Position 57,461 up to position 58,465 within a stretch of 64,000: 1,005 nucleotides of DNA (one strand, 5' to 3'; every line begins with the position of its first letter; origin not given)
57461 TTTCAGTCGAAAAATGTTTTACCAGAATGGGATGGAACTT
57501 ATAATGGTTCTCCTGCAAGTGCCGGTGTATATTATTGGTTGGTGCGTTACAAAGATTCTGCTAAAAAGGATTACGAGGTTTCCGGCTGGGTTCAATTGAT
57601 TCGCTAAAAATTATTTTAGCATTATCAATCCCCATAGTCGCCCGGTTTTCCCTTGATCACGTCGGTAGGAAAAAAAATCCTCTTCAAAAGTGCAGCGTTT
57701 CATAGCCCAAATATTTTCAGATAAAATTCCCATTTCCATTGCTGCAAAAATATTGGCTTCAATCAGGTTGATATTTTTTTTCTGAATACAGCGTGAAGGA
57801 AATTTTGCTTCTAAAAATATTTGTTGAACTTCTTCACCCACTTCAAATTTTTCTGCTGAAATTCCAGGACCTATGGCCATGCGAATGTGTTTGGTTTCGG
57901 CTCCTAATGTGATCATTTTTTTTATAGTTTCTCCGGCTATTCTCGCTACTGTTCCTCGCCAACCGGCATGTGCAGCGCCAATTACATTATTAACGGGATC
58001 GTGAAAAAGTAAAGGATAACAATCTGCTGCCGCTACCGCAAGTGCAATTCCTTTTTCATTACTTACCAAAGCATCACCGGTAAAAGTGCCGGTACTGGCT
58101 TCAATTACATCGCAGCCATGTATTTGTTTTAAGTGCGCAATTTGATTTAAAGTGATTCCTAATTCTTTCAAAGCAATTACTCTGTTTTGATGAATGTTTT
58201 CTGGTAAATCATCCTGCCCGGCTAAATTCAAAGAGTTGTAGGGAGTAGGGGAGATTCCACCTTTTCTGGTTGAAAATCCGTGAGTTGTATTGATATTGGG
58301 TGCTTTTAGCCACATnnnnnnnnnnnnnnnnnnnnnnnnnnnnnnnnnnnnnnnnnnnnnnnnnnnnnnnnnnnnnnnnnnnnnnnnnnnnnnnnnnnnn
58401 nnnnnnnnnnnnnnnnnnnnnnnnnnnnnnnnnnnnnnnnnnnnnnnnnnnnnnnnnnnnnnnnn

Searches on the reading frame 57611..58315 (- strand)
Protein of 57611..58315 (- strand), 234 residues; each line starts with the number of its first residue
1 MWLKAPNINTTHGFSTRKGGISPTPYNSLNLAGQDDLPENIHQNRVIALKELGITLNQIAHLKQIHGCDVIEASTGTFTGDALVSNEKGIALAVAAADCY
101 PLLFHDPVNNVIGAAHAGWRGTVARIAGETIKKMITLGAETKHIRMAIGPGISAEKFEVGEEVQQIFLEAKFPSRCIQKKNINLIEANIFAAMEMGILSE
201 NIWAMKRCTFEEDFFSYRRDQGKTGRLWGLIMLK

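Call 88: search_protein_families(library=pfam, proteins=[window:57611-58315:-], max_evalue=0.00001)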
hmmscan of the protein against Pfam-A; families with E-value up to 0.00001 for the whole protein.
window:57611-58315:- (234 aa): 1 family
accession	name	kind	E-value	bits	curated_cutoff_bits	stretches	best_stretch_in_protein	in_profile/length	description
PF02578.20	Cu-oxidase_4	-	1.6e-65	221.3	22.9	1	15-232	1-238/238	Multi-copper polyphenol oxidoreductase laccase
